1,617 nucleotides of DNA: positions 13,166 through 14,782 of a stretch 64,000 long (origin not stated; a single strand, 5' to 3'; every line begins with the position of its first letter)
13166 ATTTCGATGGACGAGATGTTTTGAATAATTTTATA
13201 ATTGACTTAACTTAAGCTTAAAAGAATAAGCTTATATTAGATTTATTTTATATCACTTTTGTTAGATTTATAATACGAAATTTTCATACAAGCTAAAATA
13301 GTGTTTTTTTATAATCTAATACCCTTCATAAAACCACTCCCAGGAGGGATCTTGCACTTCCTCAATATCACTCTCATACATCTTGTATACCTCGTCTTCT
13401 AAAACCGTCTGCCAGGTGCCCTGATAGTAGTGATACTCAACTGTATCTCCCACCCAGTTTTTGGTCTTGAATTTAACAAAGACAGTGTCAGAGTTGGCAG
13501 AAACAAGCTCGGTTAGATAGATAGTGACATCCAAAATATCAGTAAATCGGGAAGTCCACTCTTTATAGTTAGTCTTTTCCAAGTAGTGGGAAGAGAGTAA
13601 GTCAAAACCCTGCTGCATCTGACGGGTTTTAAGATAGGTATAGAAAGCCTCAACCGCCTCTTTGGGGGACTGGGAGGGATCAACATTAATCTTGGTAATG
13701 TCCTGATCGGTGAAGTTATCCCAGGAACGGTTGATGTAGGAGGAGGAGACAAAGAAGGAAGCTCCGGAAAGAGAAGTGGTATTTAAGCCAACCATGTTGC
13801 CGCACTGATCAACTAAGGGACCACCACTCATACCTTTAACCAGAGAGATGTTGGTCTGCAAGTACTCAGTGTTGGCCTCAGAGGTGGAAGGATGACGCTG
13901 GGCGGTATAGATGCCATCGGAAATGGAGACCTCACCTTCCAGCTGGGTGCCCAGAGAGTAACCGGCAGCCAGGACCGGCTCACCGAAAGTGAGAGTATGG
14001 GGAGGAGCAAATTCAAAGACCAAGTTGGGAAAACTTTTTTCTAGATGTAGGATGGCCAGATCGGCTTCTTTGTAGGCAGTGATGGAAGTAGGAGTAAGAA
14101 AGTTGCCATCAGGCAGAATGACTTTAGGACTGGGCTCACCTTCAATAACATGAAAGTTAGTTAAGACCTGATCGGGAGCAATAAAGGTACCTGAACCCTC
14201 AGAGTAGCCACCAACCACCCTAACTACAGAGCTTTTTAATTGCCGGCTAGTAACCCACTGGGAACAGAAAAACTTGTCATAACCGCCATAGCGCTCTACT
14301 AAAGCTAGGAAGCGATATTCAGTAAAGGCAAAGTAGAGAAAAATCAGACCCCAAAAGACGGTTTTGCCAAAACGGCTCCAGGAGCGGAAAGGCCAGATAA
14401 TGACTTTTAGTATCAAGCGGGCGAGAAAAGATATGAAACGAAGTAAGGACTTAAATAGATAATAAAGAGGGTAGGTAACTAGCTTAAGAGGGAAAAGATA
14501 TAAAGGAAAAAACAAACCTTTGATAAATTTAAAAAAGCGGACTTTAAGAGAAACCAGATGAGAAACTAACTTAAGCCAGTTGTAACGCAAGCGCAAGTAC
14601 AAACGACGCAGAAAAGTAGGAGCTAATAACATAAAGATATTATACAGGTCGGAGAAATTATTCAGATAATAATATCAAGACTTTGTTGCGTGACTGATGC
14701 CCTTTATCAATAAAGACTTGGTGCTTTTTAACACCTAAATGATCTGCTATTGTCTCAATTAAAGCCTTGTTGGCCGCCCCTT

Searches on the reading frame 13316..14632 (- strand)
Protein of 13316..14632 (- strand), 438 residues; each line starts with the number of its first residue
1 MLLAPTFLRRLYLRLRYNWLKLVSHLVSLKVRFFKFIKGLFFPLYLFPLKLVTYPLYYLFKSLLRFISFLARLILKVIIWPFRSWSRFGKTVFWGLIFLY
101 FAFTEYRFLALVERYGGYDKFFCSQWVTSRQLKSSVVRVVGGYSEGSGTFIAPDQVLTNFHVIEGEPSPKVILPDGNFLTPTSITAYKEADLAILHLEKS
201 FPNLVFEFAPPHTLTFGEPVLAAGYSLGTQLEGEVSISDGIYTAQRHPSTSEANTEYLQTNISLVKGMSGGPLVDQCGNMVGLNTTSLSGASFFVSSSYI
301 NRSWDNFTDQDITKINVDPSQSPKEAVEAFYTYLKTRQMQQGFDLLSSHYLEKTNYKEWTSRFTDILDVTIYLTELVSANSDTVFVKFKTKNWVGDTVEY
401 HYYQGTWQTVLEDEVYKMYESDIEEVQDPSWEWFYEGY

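Call 3: search_protein_families(library=pfam, proteins=[window:13316-14632:-], max_evalue=0.01)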
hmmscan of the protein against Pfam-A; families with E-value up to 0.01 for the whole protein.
window:13316-14632:- (438 aa): 2 families
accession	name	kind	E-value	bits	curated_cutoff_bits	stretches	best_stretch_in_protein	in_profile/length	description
PF13365.12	Trypsin_2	-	5.5e-23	82.7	27.6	1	146-283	1-144/144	Trypsin-like peptidase domain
PF00089.32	Trypsin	-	2.6e-06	27.8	20.6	1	144-287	25-198/220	Trypsin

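Call 4: search_protein_families(library=padloc, proteins=[window:13316-14632:-], max_evalue=0.01)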
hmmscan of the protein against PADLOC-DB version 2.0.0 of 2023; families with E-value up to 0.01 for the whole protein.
window:13316-14632:- (438 aa): 3 families
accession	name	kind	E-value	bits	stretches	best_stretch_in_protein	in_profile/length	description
PDLC02960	RT-Protease_XI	-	2.7e-12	44.4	1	135-300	339-500/506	single gene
PDLC02959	RT-Protease_XI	-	9.2e-11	39.3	1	136-287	342-489/510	single gene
PDLC03855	LmuA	-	1.1e-10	39.4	1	129-282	4-165/425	-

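Call 5: search_protein_families(library=ncbifam, proteins=[window:13316-14632:-], max_evalue=0.01)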
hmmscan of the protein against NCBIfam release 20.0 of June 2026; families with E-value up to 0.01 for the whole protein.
window:13316-14632:- (438 aa): 12 families
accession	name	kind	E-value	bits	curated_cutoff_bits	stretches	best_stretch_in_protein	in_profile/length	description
TIGR02037.1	degP_htrA_DO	subfamily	2.6e-22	79.4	416.2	1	118-292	36-212/434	Do family serine endopeptidase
NF041521.1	HhoA_HhoB_HtrA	equivalog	4.8e-15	55.7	450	1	139-292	54-205/335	HhoA/HhoB/HtrA family serine endopeptidase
NF033740.0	MarP_fam_protase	equivalog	3.4e-14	52.7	250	1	130-283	191-350/390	MarP family serine protease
NF047968.1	SerProtHtrA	equivalog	9.2e-14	51.6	470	1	146-291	89-237/357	serine protease HtrA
TIGR02038.1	protease_degS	equivalog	3.3e-13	49.5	422.95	1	145-290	79-221/351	outer membrane-stress sensor serine endopeptidase DegS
NF008147.1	PRK10898.1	equivalog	6.1e-12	45.3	408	1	146-289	80-220/352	outer membrane-stress sensor serine endopeptidase DegS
NF007526.1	PRK10139.1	equivalog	1e-10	40.9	756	1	146-290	93-236/456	serine endoprotease DegQ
NF053637.1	SerProtHtrAspr2045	equivalog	1.3e-10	40.8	650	1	145-289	104-256/394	serine protease HtrA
NF008189.1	PRK10942.1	equivalog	2e-09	36.4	720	1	146-289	115-257/477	serine endoprotease DegP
NF040960.1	MamE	equivalog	1.8e-08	33.4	800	1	147-287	125-267/659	magnetosome formation protease MamE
NF050055.1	SerProtHtrAMycob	equivalog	2.5e-08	33.3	800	1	144-289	227-382/502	serine protease HtrA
NF040961.1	MamO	equivalog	0.00043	18.7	800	1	144-287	98-243/648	magnetosome protein MamO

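Call 12: list_cluster_members(proteins=[P0001, window:13316-14632:-, window:9412-10581:-, window:10680-11174:+])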
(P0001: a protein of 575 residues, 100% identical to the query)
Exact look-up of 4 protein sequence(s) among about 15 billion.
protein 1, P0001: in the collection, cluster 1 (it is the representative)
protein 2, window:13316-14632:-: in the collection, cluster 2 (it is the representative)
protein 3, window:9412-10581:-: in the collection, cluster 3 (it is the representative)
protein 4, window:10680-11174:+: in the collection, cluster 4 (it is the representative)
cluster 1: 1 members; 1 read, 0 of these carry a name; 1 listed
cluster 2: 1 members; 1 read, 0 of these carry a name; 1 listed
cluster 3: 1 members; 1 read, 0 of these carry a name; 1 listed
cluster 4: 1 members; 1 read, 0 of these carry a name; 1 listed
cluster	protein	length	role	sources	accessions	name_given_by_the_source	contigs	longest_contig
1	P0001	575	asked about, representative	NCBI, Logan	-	-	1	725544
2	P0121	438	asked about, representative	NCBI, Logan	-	-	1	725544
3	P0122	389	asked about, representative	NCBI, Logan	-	-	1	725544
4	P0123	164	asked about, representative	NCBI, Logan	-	-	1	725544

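Call 13: find_related_loci(query=window:13316-14632:-, collection=genome_contigs, flank=10000)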
Query window:13316-14632:- (438 aa) in genome_contigs; peptide patterns used: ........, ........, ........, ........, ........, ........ (x = any residue, [..] = any of these).
545 stretches matched a pattern; 462 encode a relative of the query (tblastn E <= 1e-3); the best 80 are kept; 80 distinct loci.
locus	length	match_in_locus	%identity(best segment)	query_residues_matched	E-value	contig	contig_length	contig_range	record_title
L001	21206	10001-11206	51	21-436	2e-132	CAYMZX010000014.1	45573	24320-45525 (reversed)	MAG TPA_asm: uncultured Gammaproteobacteria bacterium isolate SRP231805_co4_134 genome assembly, contig: k141_47534, who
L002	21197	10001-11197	34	41-436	4e-76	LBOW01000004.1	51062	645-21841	MAG: Candidatus Woesebacteria bacterium GW2011_GWB1_33_22 UR35_C0004, whole genome shotgun sequence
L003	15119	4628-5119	37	130-289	1e-14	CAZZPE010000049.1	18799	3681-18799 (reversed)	MAG TPA_asm: uncultured Bifidobacteriaceae bacterium isolate binchicken_co3_607 genome assembly, contig: NODE_9437_lengt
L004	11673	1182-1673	35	130-289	1e-13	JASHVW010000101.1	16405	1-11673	MAG: Verrucomicrobiia bacterium isolate JOPF215 JOPF_AWAY_contig_329082, whole genome shotgun sequence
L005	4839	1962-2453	35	130-289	2e-13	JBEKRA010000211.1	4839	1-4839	MAG: Verrucomicrobiota bacterium isolate SPRUCE 4 SPRUCE_4_211, whole genome shotgun sequence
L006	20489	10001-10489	36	130-288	2e-13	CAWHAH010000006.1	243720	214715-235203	MAG: uncultured Verrucomicrobiae bacterium isolate MFD01231.bin.2.53 genome assembly, contig: contig_12312, whole genome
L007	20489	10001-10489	36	130-288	3e-13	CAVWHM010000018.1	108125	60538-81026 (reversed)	MAG: uncultured Verrucomicrobiae bacterium isolate MFD01476.bin.2.105 genome assembly, contig: contig_19597, whole genom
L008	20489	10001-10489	36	130-288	4e-13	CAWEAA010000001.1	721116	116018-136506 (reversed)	MAG: uncultured Verrucomicrobiae bacterium isolate MFD05580.bin.1.24 genome assembly, contig: contig_14281, whole genome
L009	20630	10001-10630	32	130-338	3e-13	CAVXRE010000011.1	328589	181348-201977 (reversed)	MAG: uncultured Verrucomicrobiae bacterium isolate MFD01223.bin.1.112 genome assembly, contig: contig_46469, whole genom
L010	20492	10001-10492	35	130-289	5e-13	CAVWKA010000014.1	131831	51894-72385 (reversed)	MAG: uncultured Verrucomicrobiae bacterium isolate MFD05512.bin.2.55 genome assembly, contig: contig_27821, whole genome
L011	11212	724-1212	35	130-288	9e-13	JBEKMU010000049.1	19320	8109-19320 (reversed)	MAG: Verrucomicrobiota bacterium isolate SPRUCE 400 SPRUCE_400_49, whole genome shotgun sequence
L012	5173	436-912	36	130-283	8e-13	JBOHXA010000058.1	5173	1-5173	MAG: Limisphaerales bacterium isolate TC-S_maxbin2.bin.522_sub k127_2989506, whole genome shotgun sequence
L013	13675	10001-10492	35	130-289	1e-12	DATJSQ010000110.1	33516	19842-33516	MAG TPA_asm: Verrucomicrobiia bacterium isolate SMAG_U14997 k141_2512472, whole genome shotgun sequence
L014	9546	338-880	33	115-289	1e-12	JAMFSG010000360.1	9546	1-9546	MAG: Verrucomicrobia bacterium isolate NGEE_A_bin31 k127_1676818, whole genome shotgun sequence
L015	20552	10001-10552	34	130-306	1e-12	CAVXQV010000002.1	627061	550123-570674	MAG: uncultured Verrucomicrobiae bacterium isolate MFD05502.bin.2.32 genome assembly, contig: contig_19690, whole genome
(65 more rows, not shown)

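Call 47: search_protein_families(library=phrogs, proteins=[window:13316-14632:-], max_evalue=0.001)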
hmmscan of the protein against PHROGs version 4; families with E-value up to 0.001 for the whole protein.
window:13316-14632:- (438 aa): 2 families
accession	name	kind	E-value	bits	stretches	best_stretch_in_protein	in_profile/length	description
phrog_11383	-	unknown function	1.6e-20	75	1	138-289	177-329/462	-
phrog_9683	-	other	2.8e-11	44.4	1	132-286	41-189/233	protease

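Call 55: find_homologous_proteins(query=window:13316-14632:-, max_evalue=1e-20)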
Query window:13316-14632:- (438 aa): 862 proteins with E <= 1e-20 among 4931 candidates; the best 120 are listed.
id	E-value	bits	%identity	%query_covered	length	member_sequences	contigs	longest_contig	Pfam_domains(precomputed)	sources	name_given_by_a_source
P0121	9.9e-297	1002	100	100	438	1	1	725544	PF13365.13,PF00089.33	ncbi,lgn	-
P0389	1.6e-169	583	63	94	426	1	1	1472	PF13365.13,PF00089.33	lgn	-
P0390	6.1e-169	581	64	92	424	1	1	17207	PF13365.13,PF00089.33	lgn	-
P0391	5.5e-168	577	60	98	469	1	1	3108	PF13365.13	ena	-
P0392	6.4e-168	577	62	95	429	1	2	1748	PF13365.13,PF00089.33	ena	-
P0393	7.7e-168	577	63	94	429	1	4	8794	PF13365.13,PF00089.33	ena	-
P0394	1.3e-166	573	58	98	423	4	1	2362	PF13365.13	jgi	-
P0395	2.4e-166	572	61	97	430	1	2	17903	PF13365.13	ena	-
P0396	2.5e-165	569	62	94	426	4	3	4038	PF13365.13,PF00089.33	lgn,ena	-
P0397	6.3e-164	564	60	95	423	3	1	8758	PF13365.13,PF00089.33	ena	-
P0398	5.8e-163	561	59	95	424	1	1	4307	PF13365.13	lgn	-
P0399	1.8e-161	556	58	97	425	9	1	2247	PF13365.13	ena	-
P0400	6.3e-161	554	60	95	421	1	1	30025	PF13365.13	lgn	-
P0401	7.2e-161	554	60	93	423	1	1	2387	PF13365.13,PF00089.33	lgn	-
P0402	1.1e-159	550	59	94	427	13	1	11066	PF13365.13,PF00089.33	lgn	-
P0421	1.4e-145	504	57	92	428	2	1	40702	PF13365.13,PF00089.33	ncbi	-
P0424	3.2e-141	489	56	92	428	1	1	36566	PF13365.13,PF00089.33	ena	-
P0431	4.1e-138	479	54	94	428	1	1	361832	PF13365.13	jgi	-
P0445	3.5e-136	473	52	98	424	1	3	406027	PF13365.13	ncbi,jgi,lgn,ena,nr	ncbi:MAG TPA: serine protease [Patescibacteria group bacterium]|nr:serine protease [Patescibacteria 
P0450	5.3e-136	472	54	93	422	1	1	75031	PF13365.13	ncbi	ncbi:S1C family serine protease [Patescibacteria group bacterium]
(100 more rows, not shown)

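Call 56: find_encoding_contigs(protein=P0390, flank=10000, max_places=1)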
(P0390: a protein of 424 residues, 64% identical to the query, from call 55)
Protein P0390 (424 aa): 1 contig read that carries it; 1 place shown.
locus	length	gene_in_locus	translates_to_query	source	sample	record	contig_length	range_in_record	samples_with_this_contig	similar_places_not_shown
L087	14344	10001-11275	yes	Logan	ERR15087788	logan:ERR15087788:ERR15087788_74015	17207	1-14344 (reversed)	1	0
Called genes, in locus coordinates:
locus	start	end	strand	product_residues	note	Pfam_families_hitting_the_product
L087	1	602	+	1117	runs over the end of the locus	PF13091:PLDc_2 (weak), PF00176:SNF2-rel_dom, PF00270:DEAD (weak), PF00271:Helicase_C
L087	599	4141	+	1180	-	PF20473:MmeI_Mtase (faint), PF07669:Eco57I, PF02384:N6_Mtase, PF12950:TaqI_C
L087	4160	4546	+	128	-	-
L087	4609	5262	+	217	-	-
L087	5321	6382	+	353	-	-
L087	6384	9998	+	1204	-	-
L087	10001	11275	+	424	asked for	PF00089:Trypsin (faint), PF13365:Trypsin_2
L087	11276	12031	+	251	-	PF00459:Inositol_P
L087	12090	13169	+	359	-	PF04055:Radical_SAM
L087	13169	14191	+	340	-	PF01636:APH (weak)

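Call 57: find_encoding_contigs(protein=P0395, flank=10000, max_places=1)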
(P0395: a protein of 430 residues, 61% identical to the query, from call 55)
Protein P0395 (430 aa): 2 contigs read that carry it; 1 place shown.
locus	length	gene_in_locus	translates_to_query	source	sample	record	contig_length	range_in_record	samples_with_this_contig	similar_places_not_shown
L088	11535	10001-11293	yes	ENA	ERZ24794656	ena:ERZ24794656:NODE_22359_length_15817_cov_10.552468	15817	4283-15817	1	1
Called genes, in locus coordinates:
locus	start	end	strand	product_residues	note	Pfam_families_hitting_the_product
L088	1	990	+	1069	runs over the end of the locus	PF13091:PLDc_2 (weak), PF04851:ResIII (faint), PF00270:DEAD (faint), PF00176:SNF2-rel_dom, PF00271:Helicase_C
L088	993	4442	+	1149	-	PF25120:DUF7814, PF20473:MmeI_Mtase (weak), PF01170:UPF0020 (faint), PF07669:Eco57I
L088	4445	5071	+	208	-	PF18734:HEPN_AbiU2 (weak)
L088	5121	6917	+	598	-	PF03235:GmrSD_N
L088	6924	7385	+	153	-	-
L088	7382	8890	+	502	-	PF01930:Cas_Cas4 (weak), PF11074:DUF2779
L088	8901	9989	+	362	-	-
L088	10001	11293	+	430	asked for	PF13365:Trypsin_2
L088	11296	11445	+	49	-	-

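Call 58: find_encoding_contigs(protein=P0400, flank=10000, max_places=1)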
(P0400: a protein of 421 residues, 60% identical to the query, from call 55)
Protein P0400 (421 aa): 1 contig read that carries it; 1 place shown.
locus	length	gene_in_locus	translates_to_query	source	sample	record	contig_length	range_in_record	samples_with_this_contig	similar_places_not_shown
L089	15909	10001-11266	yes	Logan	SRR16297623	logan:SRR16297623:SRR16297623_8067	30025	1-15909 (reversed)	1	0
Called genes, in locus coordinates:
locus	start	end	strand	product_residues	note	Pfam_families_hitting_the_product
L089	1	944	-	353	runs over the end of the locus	PF00437:T2SSE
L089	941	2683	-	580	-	PF05157:MshEN, PF00437:T2SSE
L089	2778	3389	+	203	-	PF13177:DNA_pol3_delta2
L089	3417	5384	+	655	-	PF02518:HATPase_c, PF00204:DNA_gyraseB, PF01751:Toprim, PF00986:DNA_gyraseB_C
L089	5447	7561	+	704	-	PF03030:H_PPase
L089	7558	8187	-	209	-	PF00265:TK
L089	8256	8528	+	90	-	PF11373:DUF3175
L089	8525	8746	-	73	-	-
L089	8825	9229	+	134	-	PF01894:YjbQ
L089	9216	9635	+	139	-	-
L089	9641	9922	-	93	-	-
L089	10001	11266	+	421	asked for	PF13365:Trypsin_2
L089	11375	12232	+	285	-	PF13847:Methyltransf_31 (faint), PF01555:N6_N4_Mtase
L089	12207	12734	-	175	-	-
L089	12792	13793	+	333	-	PF02195:ParB_N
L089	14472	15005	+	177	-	-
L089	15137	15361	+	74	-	-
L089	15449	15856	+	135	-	PF00293:NUDIX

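Call 60: search_protein_families(library=padloc, proteins=[L088:5121-6917:+, L088:993-4442:+, L088:4445-5071:+, L088:6924-7385:+, L088:7382-8890:+, L088:8901-9989:+, L087:599-4141:+, L087:6384-9998:+, L089:12792-13793:+, L089:11375-12232:+], max_evalue=0.00001)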
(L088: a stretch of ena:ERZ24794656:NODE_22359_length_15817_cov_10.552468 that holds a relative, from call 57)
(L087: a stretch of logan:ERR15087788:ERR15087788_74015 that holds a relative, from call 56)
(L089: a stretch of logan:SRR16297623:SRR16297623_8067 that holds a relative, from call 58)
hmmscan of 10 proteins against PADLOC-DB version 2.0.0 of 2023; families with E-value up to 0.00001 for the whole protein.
L088:5121-6917:+ (598 aa): 6 families
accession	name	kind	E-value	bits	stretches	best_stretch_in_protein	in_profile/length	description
PDLC04151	HEC-05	-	2.2e-29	100.6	2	10-61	25-76/600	-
PDLC04709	PDC-M55C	-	7.1e-17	59.2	1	11-212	15-232/554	-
PDLC04150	HEC-05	-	1e-14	52.3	1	13-61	10-58/583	-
PDLC04153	HEC-05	-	3.5e-11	40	1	13-61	9-57/621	-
PDLC04157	HEC-06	-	2.4e-07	27.8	1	12-102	10-96/558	-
PDLC04152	HEC-05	-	4.2e-07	26.9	0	122-221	173-265/566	-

L088:993-4442:+ (1149 aa): 34 families (the best 25 are shown)
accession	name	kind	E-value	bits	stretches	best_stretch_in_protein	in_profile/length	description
PDLC03596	REase_MTase_IIG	-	2.7e-62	209.1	3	390-512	517-641/1148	Type IIG restriction enzyme-methyltransferase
PDLC03601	REase_MTase_IIG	-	7e-53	177.8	2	204-379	233-409/1110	Type IIG restriction enzyme-methyltransferase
PDLC02521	PglX|PglXI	-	5.8e-42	141.7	3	887-1103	649-855/1174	PglX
PDLC03612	REase_MTase_IIG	-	7.2e-36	121.8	3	453-775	585-932/1247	Type IIG restriction enzyme-methyltransferase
PDLC03600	REase_MTase_IIG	-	1.9e-31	106.9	3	939-1101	714-865/1205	Type IIG restriction enzyme-methyltransferase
PDLC02524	PglX|PglXI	-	3.7e-31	106.3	2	919-1110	490-669/722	PglX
PDLC02527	PglX|PglXI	-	3.6e-24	82.6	2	652-1065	549-877/1332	PglX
PDLC02643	DrmMI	-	3e-20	69.7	1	456-765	667-986/1347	DrmMI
PDLC02519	PglX|PglXI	-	1.3e-18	64.2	2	357-484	221-342/1241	PglX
PDLC02523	PglX|PglXI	-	1.1e-17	61.2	1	411-754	328-658/1428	PglX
PDLC03348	MTase_II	-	1.5e-17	61.4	1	658-771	343-466/727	Type II methyltransferase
PDLC03598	REase_MTase_IIG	-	5e-17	59.1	1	195-484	171-435/912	Type IIG restriction enzyme-methyltransferase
PDLC02638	DrmMI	-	5.4e-17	59.2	1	350-673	549-883/935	DrmMI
PDLC03629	REase_MTase_IIG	-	3.8e-16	56.1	1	349-512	375-535/1182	Type IIG restriction enzyme-methyltransferase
PDLC03627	REase_MTase_IIG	-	5.8e-16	55.4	1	333-489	327-486/1136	Type IIG restriction enzyme-methyltransferase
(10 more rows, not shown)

L088:4445-5071:+ (208 aa): 0 families

L088:6924-7385:+ (153 aa): 0 families

L088:7382-8890:+ (502 aa): 2 families
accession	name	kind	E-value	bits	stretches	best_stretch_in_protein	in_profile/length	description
PDLC01611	Cas4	-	6.4e-07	27.8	1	76-182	34-135/158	"CAS-I,CAS-II,CAS-III,CAS-IV,CAS-V,CAS-VI; acquisition_associated"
PDLC01250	Cas4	-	1.7e-06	26.4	1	74-181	37-146/168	"CAS-I,CAS-II,CAS-III,CAS-IV,CAS-V,CAS-VI; acquisition_associated"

L088:8901-9989:+ (362 aa): 0 families

L087:599-4141:+ (1180 aa): 42 families (the best 25 are shown)
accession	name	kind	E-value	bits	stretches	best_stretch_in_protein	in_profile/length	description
PDLC03601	REase_MTase_IIG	-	4.8e-118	393.6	3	561-1118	498-1056/1110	Type IIG restriction enzyme-methyltransferase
PDLC03612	REase_MTase_IIG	-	7.1e-116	386.8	1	295-1179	339-1246/1247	Type IIG restriction enzyme-methyltransferase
PDLC03596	REase_MTase_IIG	-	4.6e-109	364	3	744-1179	697-1145/1148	Type IIG restriction enzyme-methyltransferase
PDLC03609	REase_MTase_IIG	-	3e-76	255.1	1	741-1136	541-947/1066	Type IIG restriction enzyme-methyltransferase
PDLC03604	REase_MTase_IIG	-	5.7e-45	151.7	2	741-1176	518-1004/1011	Type IIG restriction enzyme-methyltransferase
PDLC02643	DrmMI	-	5e-41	138.6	1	419-1104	547-1197/1347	DrmMI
PDLC03313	MTase_II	-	8.3e-36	121.6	1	754-1177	140-560/563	Type II methyltransferase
PDLC03628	REase_MTase_IIG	-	3.1e-29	99.7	1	486-867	490-859/1100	Type IIG restriction enzyme-methyltransferase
PDLC03226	MTase_II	-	6.6e-29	99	2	754-869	124-240/579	Type II methyltransferase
PDLC03250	MTase_II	-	5.2e-28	96.2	1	757-1177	339-769/775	Type II methyltransferase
PDLC03245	MTase_II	-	1.2e-26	91.4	1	758-1159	158-556/577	Type II methyltransferase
PDLC03348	MTase_II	-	2.7e-24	83.7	2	1042-1174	584-706/727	Type II methyltransferase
PDLC03335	MTase_II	-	3.2e-24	83.6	1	748-1122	185-579/607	Type II methyltransferase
PDLC02638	DrmMI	-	2.4e-22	76.9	1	420-814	547-933/935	DrmMI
PDLC03629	REase_MTase_IIG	-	3.7e-22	76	1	741-945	554-767/1182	Type IIG restriction enzyme-methyltransferase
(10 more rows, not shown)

L087:6384-9998:+ (1204 aa): 0 families

L089:12792-13793:+ (333 aa): 0 families

L089:11375-12232:+ (285 aa): 55 families (the best 25 are shown)
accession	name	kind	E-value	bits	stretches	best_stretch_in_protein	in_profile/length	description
PDLC03371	MTase_II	-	5.7e-101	335.4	1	3-262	3-258/260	Type II methyltransferase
PDLC03216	MTase_II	-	1.2e-77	259.4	1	12-275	13-273/364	Type II methyltransferase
PDLC03738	oMTase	-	7.1e-71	236.9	1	15-274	25-282/376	orphan methyltransferase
PDLC03302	MTase_II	-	2.4e-60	203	1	13-257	7-261/626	Type II methyltransferase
PDLC03299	MTase_II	-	1.9e-43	147.1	1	4-273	8-277/296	Type II methyltransferase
PDLC03387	MTase_II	-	2.4e-36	123.3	1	103-266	131-286/289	Type II methyltransferase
PDLC03353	MTase_II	-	2.7e-28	97.2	1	3-261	2-255/260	Type II methyltransferase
PDLC03279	MTase_II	-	3.1e-27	93.1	1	11-256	357-584/587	Type II methyltransferase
PDLC03230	MTase_II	-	2.8e-24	84.1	1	11-279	36-307/360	Type II methyltransferase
PDLC03320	MTase_II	-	4.2e-24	83.2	1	11-262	33-280/289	Type II methyltransferase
PDLC03300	MTase_II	-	6.6e-24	82.5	1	22-258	23-278/302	Type II methyltransferase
PDLC03252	MTase_II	-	1.1e-22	78.9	1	104-258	211-355/365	Type II methyltransferase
PDLC03339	MTase_II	-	2.7e-21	73.8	1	148-258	164-273/399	Type II methyltransferase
PDLC03238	MTase_II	-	4.2e-21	73.5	1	3-243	116-352/428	Type II methyltransferase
PDLC03265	MTase_II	-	8.8e-20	69.4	1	178-258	253-330/333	Type II methyltransferase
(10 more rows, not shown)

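Call 61: find_encoding_contigs(protein=P0421, flank=8000, max_places=1)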
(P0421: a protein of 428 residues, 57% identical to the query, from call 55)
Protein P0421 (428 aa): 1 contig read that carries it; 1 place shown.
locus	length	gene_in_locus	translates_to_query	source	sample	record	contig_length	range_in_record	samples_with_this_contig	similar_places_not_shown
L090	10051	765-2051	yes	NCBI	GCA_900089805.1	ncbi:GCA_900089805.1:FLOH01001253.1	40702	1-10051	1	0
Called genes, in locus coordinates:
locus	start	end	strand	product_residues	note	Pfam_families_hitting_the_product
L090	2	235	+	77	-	?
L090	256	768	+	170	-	PF00293:NUDIX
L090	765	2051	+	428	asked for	PF00089:Trypsin (faint), PF13365:Trypsin_2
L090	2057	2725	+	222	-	PF20582:UPF0758_N, PF04002:RadC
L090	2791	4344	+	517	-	PF12161:HsdM_N, PF02384:N6_Mtase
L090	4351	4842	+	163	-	PF08937:ThsB_TIR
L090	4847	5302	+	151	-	-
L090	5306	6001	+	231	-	PF08937:ThsB_TIR (faint)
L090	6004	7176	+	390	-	PF01420:Methylase_S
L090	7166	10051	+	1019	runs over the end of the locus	PF04313:HSDR_N, PF00270:DEAD, PF04851:ResIII, PF18766:SWI2_SNF2, PF22679:T1R_D3-like, PF12008:EcoR124_C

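Call 62: find_encoding_contigs(protein=P0424, flank=8000, max_places=1)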
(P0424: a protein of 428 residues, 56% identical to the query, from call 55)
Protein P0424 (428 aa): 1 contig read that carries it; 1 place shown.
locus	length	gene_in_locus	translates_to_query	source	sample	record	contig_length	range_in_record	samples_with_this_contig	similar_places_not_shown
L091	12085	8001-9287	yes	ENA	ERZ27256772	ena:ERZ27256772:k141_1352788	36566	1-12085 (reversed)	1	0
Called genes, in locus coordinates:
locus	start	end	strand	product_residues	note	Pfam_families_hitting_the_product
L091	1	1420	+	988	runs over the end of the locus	PF13091:PLDc_2, PF04851:ResIII (faint), PF00176:SNF2-rel_dom (weak), PF00271:Helicase_C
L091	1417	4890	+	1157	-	PF20473:MmeI_Mtase, PF07669:Eco57I, PF02384:N6_Mtase (weak), PF12950:TaqI_C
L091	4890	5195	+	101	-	-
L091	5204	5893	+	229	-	-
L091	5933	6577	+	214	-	PF18734:HEPN_AbiU2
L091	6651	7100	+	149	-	-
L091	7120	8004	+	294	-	-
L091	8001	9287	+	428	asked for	PF00089:Trypsin, PF13365:Trypsin_2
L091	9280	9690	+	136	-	-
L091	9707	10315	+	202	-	-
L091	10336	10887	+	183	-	-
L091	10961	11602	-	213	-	PF00398:RrnaAD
